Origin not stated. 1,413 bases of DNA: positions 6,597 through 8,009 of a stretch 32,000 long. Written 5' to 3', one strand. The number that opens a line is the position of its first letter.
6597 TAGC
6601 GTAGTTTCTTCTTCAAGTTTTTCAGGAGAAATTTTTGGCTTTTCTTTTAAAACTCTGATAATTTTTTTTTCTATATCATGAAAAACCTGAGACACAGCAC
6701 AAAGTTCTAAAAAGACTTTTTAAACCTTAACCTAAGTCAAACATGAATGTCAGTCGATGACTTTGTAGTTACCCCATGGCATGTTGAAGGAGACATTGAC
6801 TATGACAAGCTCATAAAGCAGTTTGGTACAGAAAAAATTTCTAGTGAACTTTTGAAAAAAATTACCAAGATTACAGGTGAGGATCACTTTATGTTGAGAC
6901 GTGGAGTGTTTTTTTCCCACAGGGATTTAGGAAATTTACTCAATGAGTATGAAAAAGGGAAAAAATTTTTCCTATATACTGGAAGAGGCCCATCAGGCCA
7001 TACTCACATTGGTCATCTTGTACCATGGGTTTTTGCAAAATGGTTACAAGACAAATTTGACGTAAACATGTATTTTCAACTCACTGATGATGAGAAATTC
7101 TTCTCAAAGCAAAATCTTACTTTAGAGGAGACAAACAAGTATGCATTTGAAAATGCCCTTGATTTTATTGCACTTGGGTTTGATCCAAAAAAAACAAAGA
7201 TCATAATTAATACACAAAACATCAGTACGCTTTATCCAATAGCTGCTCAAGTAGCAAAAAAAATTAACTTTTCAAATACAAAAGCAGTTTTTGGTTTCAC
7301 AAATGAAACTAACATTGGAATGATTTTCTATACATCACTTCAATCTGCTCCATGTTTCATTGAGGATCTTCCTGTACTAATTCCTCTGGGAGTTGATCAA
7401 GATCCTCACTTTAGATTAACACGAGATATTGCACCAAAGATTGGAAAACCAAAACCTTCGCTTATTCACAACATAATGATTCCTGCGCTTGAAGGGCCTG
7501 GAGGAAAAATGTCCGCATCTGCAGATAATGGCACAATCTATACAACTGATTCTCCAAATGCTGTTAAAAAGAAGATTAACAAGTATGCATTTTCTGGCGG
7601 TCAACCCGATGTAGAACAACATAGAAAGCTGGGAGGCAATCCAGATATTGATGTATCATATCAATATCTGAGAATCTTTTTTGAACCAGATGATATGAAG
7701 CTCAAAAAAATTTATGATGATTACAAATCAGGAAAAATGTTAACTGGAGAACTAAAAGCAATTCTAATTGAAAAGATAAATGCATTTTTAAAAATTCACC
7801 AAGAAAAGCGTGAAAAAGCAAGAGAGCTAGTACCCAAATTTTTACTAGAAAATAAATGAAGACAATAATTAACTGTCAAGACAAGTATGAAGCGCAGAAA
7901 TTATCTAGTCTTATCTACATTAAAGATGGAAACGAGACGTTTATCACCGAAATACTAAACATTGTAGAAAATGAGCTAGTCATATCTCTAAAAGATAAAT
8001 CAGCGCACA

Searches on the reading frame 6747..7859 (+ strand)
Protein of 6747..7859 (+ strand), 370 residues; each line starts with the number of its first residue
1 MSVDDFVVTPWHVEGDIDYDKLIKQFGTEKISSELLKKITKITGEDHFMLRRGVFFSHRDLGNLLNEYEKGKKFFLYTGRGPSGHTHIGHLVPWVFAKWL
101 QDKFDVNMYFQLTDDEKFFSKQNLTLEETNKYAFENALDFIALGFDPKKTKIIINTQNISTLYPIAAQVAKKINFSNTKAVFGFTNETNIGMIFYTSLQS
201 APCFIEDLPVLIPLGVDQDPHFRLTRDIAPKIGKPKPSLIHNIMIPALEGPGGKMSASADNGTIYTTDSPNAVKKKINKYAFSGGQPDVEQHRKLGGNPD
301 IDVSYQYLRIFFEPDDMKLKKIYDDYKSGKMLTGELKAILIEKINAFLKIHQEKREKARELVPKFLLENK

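Call 101: find_encoding_contigs(protein=window:6747-7859:+, flank=10000, max_places=1)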
Protein window:6747-7859:+ (370 aa): 12 contigs read that carry it; 1 place shown.
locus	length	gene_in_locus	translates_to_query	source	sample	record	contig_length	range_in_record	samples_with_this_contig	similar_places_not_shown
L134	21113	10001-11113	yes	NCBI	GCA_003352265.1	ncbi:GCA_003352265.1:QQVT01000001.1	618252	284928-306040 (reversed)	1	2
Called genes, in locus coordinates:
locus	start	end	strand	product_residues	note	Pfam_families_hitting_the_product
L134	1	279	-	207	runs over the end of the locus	PF01174:SNO, PF03575:Peptidase_S51 (weak), PF00117:GATase, PF07685:GATase_3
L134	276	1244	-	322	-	PF00977:His_biosynth (faint), PF01680:SOR_SNZ, PF05690:ThiG (weak)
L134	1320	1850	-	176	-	-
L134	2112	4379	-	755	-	PF00330:Aconitase, PF00694:Aconitase_C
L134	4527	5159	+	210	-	-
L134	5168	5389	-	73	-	-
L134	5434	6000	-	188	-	-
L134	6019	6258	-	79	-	PF01037:AsnC_trans_reg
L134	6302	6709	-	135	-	PF01878:EVE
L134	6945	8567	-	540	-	PF03483:B3_4, PF03484:B5, PF17759:tRNA_synthFbeta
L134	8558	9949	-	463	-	PF01409:tRNA-synt_2d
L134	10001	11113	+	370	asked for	PF00579:tRNA-synt_1b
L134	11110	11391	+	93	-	-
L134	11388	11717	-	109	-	-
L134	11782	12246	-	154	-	PF01467:CTP_transf_like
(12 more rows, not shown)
